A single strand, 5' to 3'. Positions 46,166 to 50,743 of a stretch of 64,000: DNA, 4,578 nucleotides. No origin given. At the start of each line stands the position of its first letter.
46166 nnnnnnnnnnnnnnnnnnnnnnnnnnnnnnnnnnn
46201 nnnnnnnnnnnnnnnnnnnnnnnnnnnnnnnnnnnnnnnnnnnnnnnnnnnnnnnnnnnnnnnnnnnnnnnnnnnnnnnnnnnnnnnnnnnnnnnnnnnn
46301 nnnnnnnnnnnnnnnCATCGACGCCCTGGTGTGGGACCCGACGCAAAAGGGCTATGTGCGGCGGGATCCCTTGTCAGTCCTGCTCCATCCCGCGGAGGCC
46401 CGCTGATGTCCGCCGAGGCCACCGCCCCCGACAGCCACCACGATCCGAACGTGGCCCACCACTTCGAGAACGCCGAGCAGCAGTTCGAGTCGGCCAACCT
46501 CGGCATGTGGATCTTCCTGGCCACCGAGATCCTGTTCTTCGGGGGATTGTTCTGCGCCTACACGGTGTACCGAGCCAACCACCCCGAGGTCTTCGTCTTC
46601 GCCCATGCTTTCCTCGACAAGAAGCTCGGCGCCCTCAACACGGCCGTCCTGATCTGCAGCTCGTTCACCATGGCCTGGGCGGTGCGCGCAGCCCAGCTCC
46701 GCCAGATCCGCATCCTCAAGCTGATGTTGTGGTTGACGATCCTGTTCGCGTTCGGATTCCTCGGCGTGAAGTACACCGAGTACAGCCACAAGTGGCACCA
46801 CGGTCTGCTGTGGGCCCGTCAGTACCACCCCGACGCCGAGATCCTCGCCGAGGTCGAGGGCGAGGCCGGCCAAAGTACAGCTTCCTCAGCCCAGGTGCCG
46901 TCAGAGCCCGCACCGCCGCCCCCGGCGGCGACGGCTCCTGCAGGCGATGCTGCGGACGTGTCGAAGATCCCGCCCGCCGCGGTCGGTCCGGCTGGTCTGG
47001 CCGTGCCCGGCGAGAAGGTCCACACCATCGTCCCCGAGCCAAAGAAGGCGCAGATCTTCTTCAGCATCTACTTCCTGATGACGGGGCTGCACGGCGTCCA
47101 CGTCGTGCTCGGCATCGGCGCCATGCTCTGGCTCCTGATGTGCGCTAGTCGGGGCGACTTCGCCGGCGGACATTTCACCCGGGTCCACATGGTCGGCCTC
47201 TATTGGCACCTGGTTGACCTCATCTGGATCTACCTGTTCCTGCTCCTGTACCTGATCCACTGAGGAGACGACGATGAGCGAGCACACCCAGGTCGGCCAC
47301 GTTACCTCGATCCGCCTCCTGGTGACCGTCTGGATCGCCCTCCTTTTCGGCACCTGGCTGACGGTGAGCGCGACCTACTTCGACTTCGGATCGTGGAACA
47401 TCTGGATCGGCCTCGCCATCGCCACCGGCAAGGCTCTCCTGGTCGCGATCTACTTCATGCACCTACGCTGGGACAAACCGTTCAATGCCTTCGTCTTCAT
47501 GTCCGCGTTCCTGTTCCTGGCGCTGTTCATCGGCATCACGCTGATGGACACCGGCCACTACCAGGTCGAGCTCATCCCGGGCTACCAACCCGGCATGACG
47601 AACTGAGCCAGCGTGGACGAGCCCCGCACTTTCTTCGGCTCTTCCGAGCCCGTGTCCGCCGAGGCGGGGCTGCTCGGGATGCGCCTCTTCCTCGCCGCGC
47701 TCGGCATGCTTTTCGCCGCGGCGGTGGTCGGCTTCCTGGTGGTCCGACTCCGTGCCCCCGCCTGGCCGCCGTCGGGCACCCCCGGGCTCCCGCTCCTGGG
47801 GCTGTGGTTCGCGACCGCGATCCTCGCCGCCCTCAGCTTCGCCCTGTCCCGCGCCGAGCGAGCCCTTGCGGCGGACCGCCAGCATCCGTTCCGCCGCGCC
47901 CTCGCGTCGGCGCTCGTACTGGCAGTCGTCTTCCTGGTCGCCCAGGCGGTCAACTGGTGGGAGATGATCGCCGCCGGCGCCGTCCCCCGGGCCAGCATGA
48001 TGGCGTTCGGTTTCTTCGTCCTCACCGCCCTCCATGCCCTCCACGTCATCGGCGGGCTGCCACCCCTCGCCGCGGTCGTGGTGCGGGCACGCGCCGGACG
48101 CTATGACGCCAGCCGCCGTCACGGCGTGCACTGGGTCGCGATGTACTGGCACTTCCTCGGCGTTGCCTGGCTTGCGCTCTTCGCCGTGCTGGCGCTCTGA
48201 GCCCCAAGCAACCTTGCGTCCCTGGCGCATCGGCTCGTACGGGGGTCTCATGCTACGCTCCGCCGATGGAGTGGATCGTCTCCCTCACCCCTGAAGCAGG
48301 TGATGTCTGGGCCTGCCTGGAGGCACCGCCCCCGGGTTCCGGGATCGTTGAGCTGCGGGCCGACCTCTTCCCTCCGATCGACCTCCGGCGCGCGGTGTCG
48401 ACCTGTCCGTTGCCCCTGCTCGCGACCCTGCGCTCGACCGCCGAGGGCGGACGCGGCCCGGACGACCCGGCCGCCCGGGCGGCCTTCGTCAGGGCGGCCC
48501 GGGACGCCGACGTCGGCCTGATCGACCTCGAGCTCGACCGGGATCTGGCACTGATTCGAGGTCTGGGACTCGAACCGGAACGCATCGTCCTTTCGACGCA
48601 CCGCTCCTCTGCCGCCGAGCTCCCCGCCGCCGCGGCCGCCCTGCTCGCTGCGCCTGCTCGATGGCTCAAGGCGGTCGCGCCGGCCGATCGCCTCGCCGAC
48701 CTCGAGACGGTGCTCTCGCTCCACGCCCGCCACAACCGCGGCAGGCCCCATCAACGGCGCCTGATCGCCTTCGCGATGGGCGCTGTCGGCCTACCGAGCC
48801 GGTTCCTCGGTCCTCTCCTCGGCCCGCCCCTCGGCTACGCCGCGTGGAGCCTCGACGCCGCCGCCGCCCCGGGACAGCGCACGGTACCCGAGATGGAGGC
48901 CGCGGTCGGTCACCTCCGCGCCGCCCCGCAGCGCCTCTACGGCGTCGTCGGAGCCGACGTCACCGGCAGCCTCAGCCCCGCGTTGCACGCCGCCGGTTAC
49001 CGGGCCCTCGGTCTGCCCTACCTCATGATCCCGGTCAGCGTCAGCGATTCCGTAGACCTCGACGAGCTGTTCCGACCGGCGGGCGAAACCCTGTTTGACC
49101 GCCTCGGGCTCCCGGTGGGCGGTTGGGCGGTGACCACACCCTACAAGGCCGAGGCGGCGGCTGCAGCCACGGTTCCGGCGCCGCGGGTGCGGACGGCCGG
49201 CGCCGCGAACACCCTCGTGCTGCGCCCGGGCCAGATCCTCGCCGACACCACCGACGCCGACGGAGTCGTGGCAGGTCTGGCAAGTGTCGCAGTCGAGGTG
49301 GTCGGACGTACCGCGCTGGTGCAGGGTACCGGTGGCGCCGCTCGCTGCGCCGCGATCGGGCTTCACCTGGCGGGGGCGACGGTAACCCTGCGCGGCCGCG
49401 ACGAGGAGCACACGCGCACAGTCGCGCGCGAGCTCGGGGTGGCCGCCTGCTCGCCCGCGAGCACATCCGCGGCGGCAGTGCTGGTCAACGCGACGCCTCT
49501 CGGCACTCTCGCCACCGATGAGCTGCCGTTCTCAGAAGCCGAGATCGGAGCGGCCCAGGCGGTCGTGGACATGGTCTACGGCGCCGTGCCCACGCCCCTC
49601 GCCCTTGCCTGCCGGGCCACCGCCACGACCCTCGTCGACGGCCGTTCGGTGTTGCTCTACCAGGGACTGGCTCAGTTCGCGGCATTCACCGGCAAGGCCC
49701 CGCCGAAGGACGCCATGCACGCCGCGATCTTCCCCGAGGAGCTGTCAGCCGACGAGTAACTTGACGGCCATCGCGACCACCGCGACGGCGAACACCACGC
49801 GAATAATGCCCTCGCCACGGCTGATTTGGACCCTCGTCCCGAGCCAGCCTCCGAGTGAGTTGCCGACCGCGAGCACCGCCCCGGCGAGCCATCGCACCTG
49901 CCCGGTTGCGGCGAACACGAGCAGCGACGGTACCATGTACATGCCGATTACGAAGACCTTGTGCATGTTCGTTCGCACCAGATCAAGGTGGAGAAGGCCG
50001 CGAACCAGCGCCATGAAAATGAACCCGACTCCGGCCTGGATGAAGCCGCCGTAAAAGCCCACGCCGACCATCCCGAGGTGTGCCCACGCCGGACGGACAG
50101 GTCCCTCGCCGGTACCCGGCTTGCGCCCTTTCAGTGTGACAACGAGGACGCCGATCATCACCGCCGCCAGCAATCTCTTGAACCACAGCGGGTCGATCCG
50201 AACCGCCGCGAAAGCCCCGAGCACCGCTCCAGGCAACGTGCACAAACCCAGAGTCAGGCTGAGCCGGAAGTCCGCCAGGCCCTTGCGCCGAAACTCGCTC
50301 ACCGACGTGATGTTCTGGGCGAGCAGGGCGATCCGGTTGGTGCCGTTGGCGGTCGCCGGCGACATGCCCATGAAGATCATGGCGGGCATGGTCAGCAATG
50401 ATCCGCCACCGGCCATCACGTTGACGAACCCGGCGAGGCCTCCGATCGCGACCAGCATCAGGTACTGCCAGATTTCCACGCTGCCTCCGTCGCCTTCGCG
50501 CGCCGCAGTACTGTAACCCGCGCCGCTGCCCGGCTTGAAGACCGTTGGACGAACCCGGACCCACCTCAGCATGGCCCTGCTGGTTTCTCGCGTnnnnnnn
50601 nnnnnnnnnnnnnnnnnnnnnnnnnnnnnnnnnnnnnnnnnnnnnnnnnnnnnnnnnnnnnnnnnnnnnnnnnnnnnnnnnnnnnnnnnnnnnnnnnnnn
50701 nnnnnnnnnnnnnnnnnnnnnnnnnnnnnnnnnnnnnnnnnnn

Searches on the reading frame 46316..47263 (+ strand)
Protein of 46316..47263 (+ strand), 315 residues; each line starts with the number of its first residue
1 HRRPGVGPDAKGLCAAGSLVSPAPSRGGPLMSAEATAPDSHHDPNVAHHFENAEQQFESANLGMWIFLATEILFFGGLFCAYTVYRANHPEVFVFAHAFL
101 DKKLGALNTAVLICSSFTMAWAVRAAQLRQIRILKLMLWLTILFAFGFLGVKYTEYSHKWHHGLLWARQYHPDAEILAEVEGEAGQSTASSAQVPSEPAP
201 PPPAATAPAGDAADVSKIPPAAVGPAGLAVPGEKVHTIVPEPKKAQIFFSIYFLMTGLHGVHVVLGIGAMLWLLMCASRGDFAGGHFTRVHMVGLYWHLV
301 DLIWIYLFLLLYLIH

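Call 17: search_protein_families(library=pfam, proteins=[window:46316-47263:+], max_evalue=0.001)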
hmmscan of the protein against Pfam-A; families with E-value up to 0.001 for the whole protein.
window:46316-47263:+ (315 aa): 1 family
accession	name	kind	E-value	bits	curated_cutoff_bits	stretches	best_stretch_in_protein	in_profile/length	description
PF00510.24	COX3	-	1.4e-13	51.8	23.8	2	247-313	189-255/258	Cytochrome c oxidase subunit III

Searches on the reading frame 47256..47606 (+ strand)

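Call 17: search_protein_families(library=pfam, proteins=[window:47256-47606:+], max_evalue=0.001)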
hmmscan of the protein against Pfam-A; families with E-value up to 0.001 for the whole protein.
window:47256-47606:+ (116 aa): 1 family
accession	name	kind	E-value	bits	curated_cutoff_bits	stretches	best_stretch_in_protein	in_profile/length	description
PF03626.19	COX4_pro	-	5.3e-14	52.8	28.9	1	23-92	1-71/72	Prokaryotic Cytochrome C oxidase subunit IV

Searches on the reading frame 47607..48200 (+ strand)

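Call 17: search_protein_families(library=pfam, proteins=[window:47607-48200:+], max_evalue=0.001)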
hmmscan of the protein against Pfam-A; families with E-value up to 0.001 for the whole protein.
window:47607-48200:+ (197 aa): 1 family
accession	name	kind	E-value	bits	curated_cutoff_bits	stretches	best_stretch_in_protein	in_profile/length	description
PF00510.24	COX3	-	1.1e-15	58.6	23.8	1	18-194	73-252/258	Cytochrome c oxidase subunit III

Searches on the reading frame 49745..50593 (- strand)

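Call 17: search_protein_families(library=pfam, proteins=[window:49745-50593:-], max_evalue=0.001)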
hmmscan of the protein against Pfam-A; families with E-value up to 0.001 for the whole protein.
window:49745-50593:- (282 aa): 1 family
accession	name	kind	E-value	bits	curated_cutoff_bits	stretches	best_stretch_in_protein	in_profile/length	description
PF01925.25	TauE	-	3.9e-43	148.2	32.6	1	47-279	1-237/237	Sulfite exporter TauE/SafE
